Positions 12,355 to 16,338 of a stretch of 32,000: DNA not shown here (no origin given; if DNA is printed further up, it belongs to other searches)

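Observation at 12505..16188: Composite effector: DUF4150 PAAR-like tip, VasX/MIX-like region, long helical middle, glycine-rich TM hairpins and an unassigned 230-aa C-terminal domain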

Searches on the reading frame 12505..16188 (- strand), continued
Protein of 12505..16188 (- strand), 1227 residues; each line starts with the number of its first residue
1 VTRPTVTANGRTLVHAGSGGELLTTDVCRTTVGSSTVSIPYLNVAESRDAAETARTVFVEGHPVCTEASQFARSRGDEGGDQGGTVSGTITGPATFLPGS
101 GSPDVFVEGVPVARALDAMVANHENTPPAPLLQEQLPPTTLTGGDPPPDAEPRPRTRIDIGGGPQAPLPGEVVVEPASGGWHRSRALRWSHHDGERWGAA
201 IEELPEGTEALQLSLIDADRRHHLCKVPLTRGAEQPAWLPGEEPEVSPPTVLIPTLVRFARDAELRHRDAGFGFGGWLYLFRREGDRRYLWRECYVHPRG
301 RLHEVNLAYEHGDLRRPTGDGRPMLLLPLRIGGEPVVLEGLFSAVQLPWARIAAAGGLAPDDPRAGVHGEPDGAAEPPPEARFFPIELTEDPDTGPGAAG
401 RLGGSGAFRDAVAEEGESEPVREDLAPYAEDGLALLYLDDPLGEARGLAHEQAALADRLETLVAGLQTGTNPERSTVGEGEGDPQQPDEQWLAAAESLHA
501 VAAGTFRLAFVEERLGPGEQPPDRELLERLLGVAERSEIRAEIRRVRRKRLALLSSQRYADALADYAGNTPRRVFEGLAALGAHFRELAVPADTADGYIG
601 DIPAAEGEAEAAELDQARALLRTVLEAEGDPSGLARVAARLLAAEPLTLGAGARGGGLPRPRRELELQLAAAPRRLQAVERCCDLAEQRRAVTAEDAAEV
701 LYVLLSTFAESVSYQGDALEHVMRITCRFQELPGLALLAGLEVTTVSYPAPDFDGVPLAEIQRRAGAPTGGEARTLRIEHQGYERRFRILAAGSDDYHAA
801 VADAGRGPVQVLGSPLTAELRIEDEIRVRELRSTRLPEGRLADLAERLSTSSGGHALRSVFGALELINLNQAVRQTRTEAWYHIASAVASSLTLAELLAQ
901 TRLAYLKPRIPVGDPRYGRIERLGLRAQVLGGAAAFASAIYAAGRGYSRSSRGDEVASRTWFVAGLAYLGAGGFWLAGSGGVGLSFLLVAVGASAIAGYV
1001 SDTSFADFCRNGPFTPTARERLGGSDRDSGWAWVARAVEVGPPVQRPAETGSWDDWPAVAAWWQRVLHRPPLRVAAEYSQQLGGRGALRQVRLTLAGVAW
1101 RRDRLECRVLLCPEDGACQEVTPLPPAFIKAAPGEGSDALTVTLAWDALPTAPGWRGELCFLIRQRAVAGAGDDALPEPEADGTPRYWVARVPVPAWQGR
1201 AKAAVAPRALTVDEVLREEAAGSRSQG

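Call 65: predict_structure(alignment_id=A3)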
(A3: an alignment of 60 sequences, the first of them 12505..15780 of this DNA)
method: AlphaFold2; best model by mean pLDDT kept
length: 1091 residues; sequences in the alignment: 60
mean_pLDDT: 78.1   pTM: 0.78
mean pLDDT of the five models: 78.1, 76.6, 76.1, 76.1, 74.9
residues with pLDDT >= 90: 384; 70-90: 412; 50-70: 153; < 50: 142
segments of 3 or more residues with pLDDT < 50: 1-10, 47-50, 616-619, 628-687, 753-796, 945-950, 1033-1035, 1089-1091
pLDDT, mean of each block of 10 residues (from residue 1): 40 72 86 83 56 73 81 85 93 82 76 87 89 85 96 97 94 93 93 92 96 96 92 86 94 67 66 62 62 85 95 96 95 91 69 94 95 91 93 97 98 97 96 92 96 95 93 95 93 78 92 70 80 88 84 78 92 80 90 89 89 58 52 37 37 39 44 46 46 87 80 74 86 82 58 45 34 36 33 49 82 86 89 81 76 83 85 93 92 96 93 83 87 60 50 69 66 85 72 67 74 75 84 59 83 78 61 82 59 32
secondary structure, 60 per line:
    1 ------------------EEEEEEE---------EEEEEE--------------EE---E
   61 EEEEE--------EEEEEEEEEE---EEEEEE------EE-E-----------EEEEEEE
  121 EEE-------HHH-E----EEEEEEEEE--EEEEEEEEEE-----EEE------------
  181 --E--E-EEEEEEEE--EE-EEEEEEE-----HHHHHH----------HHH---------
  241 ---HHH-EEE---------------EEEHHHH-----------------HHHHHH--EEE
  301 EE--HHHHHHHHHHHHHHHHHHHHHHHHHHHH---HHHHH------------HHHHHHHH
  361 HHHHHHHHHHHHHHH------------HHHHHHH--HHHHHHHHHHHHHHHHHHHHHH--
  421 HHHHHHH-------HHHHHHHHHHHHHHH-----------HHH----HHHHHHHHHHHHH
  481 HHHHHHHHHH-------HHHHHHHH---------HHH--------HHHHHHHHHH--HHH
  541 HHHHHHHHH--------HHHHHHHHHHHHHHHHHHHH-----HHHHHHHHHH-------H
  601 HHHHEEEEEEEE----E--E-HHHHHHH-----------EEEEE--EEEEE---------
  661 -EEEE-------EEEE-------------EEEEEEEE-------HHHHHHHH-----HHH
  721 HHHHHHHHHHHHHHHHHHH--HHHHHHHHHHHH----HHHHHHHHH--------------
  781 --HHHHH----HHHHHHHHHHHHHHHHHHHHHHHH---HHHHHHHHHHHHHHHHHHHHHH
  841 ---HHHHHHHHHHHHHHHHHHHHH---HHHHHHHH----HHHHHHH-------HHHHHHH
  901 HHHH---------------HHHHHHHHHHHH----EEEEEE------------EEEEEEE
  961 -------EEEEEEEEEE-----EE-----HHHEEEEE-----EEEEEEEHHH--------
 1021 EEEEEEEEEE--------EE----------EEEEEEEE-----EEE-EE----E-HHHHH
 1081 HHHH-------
elements in order (helices of 4 or more, strands of 3 or more residues): E19-25 E35-40 E60-65 E74-83 E87-92 E114-123 E140-148 E151-160 E166-168 E188-195 E201-207 H213-218 E248-250 E266-268 H269-272 H290-295 E298-302 H305-332 H336-340 H353-375 H388-394 H397-418 H421-427 H435-449 H468-490 H498-505 H526-535 H538-549 H558-577 H583-592 H600-604 E605-612 H622-628 E640-644 E647-651 E662-665 E673-676 E690-697 H705-712 H718-739 H742-753 H758-766 H783-787 H792-815 H819-840 H844-864 H868-875 H880-886 H894-904 H920-931 E936-941 E954-960 E968-977 E993-997 E1003-1009 E1021-1030 E1051-1058 E1064-1066 H1076-1084

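Call 68: fold_search(model_id=the predicted structure, library=pdb)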
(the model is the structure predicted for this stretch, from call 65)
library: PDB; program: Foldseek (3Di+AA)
matches with E <= 10: 614; with E <= 0.001: 0
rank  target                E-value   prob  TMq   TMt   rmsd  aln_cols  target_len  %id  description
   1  9d7v                  2.1e-03  0.84  0.08  0.11  28.9       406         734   11  The spd-bound structure (released 2025-06-25)
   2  7rsn_E                5.2e-02  0.93  0.07  0.38   8.0       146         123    8  AMC018 SOSIP.v4.2 in complex with PGV04 Fab (released 2021-09-15)
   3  8jn4_H                5.9e-02  0.96  0.07  0.38   5.8       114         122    9  Cryo-EM structure of dengue virus serotype 3 strain 863DK in complex with human antibody DENV-290 Fab at 4 deg C (subp (released 2024-06-12)
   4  9b8b_H                6.4e-02  0.80  0.07  0.34  13.5       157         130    8  RM038 Fab in complex with Apex-GT 6.2 trimer and RM20A3 Fab (released 2025-07-30)
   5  9d7u                  6.4e-02  0.41  0.09  0.11  29.1       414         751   12  The low pH structure (released 2025-06-25)
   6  7q9i_E                7.3e-02  0.96  0.07  0.39   5.6       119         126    8  Beta-43 fab in complex with SARS-CoV-2 beta-Spike glycoprotein (released 2021-12-15)
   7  8sal_C                8.0e-02  0.66  0.06  0.31   8.8       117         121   13  CryoEM structure of VRC01-CH848.0358.80 (released 2023-04-19)
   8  7wrj_A                8.3e-02  0.89  0.07  0.40   9.3       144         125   10  Local CryoEM structure of the SARS-CoV-2 S6P(B.1.1.529) in complex with BD55-4637 Fab (released 2022-09-28)
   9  9jie_C                8.3e-02  0.87  0.06  0.33   5.8       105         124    8  Rat hepatitis E virus capsid protein E2s domain in complex with Fab C6 (released 2025-07-23)
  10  3jbc_7                8.7e-02  0.95  0.06  0.36   5.6       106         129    8  Complex of Poliovirus with VHH PVSP29F (released 2016-01-27)
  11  8tvh_F                9.1e-02  0.93  0.06  0.37   6.2       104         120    9  Langya henipavirus postfusion F protein in complex with 4G5 Fab, local refinement of the viral membrane proximal regio (released 2024-05-08)
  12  6yx9_H                1.2e-01  0.91  0.06  0.37   5.8       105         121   10  Cryogenic human adiponectin receptor 2 (ADIPOR2) at 2.4 A resolution determined by Serial Crystallography (SSX) using  (released 2021-05-12)
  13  6z7w_F                1.2e-01  0.89  0.07  0.26   6.4       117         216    8  Human insulin in complex with the analytical antibody HUI-018 Fab (released 2020-12-30)
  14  7y1b_A                1.2e-01  0.77  0.06  0.33   7.4        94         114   10  3.2 angstrom cryo-EM structure of extracellular region of mouse Basigin-2 in complex with the Fab fragment of antibody (released 2023-06-14)
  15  8eev_S                1.3e-01  0.92  0.07  0.41   5.4       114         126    7  Venezuelan equine encephalitis virus-like particle in complex with Fab SKT-20 (released 2023-07-19)
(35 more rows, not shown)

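Call 78: search_protein_families(library=ncbifam, proteins=[L005:6916-8004:+, L001:3683-4732:+, L004:2-847:+, L005:4656-5891:+, L001:2199-2654:+], max_evalue=1)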
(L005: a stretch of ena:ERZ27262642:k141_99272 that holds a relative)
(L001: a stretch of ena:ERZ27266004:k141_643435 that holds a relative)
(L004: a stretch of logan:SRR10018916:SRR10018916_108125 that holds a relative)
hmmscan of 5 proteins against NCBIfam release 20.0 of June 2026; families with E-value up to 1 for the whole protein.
L005:6916-8004:+ (362 aa): 2 families
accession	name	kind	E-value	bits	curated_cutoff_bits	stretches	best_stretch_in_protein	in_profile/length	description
NF004798.0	PRK06147.1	equivalog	1.1e-12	47.9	342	1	7-354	8-344/349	3-oxoacyl-(acyl carrier protein) synthase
NF006618.0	PRK09185.1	subfamily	0.001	18.2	407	1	178-249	216-288/394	beta-ketoacyl-ACP synthase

L001:3683-4732:+ (349 aa): 0 families

L004:2-847:+ (281 aa): 1 family
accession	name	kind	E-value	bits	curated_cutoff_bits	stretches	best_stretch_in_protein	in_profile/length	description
NF004798.0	PRK06147.1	equivalog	4.7e-06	26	342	2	44-109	139-204/349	3-oxoacyl-(acyl carrier protein) synthase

L005:4656-5891:+ (411 aa): 1 family
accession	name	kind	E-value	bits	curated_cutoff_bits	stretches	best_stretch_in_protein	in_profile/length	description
TIGR02270.1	TIGR02270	subfamily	4.2e-05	22.7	206.8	1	101-387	96-400/410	TIGR02270 family protein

L001:2199-2654:+ (151 aa): 1 family
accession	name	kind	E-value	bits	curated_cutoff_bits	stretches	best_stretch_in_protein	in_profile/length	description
NF009448.0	PRK12806.1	equivalog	0.11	11.2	531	1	103-143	306-345/475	flagellin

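Call 79: search_protein_families(library=pfam, proteins=[L005:6916-8004:+, L001:3683-4732:+, L004:2-847:+, L005:4656-5891:+, L001:2199-2654:+], max_evalue=1)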
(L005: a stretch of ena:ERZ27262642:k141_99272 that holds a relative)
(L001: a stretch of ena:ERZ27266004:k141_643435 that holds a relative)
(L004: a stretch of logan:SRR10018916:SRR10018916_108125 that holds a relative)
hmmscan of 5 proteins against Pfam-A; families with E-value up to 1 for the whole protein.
L005:6916-8004:+ (362 aa): 0 families

L001:3683-4732:+ (349 aa): 1 family
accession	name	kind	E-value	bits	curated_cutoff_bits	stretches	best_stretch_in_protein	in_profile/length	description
PF08545.16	ACP_syn_III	-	0.012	15.9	24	1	138-199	12-64/80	3-Oxoacyl-[acyl-carrier-protein (ACP)] synthase III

L004:2-847:+ (281 aa): 0 families

L005:4656-5891:+ (411 aa): 0 families

L001:2199-2654:+ (151 aa): 2 families
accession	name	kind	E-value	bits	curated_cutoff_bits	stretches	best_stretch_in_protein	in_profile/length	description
PF16745.11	RsgA_N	-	0.19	12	27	0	126-147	14-35/54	RsgA N-terminal domain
PF23393.2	Beta-prop_WDR90_POC16_2nd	-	0.25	10.9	60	1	34-72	121-159/291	WDR90/POC16, second beta-propeller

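Call 82: search_protein_families(library=phrogs, proteins=[L001:2199-2654:+], max_evalue=1)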
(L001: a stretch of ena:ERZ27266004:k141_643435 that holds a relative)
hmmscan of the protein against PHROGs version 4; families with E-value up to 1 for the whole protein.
L001:2199-2654:+ (151 aa): 0 families

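Call 98: search_solved_structures(query=A7, max_evalue=0.01)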
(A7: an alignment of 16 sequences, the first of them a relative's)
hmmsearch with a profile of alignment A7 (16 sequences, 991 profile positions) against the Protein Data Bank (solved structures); distinct sequences matched with E-value up to 0.01: 2.
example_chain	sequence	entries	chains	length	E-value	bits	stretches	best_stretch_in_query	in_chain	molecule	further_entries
9r8g_A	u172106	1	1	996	2e-05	26.1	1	643-890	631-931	Toxin VasX N-terminal region domain-containing protein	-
9qpv_A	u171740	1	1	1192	0.0005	21.5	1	643-856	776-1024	Ptx2 toxin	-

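Call 103: search_protein_families(library=pfam, proteins=[L012:8299-9375:+, L012:9399-9935:+, L006:219-1400:+, L006:1479-2021:+, L012:13181-14107:+, L006:5062-5718:+, L012:14422-15351:+, L012:9932-13171:+, L006:2024-5074:+], max_evalue=0.01)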
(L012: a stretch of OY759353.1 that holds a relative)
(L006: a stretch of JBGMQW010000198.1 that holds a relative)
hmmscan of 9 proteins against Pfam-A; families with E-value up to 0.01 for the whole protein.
L012:8299-9375:+ (358 aa): 0 families

L012:9399-9935:+ (178 aa): 2 families
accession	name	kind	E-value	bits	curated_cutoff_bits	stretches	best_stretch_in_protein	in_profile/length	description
PF13665.11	Tox-PAAR-like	-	1.9e-39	134.5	31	1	22-125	4-107/108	Toxin PAAR-like domain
PF05488.18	PAAR_motif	-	1.8e-06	28.5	27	1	54-116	15-61/70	PAAR motif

L006:219-1400:+ (393 aa): 0 families

L006:1479-2021:+ (180 aa): 1 family
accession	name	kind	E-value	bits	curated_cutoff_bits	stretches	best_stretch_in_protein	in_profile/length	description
PF13665.11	Tox-PAAR-like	-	2e-33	115.2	31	1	21-122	4-107/108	Toxin PAAR-like domain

L012:13181-14107:+ (308 aa): 0 families

L006:5062-5718:+ (218 aa): 1 family
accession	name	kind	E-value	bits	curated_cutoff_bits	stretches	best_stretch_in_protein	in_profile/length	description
PF20990.2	DUF2207_C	-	0.009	16.2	33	0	33-108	109-191/247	Predicted membrane protein (DUF2207) C-terminal domain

L012:14422-15351:+ (309 aa): 0 families

L012:9932-13171:+ (1079 aa): 1 family
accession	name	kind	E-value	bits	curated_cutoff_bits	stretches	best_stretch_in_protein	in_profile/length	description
PF20249.3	VasX_N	-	3.4e-06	27.6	27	1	65-181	21-135/156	VasX toxin N-terminal region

L006:2024-5074:+ (1016 aa): 1 family
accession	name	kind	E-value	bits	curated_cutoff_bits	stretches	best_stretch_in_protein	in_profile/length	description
PF20249.3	VasX_N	-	2.3e-06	28.2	27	1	89-179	47-139/156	VasX toxin N-terminal region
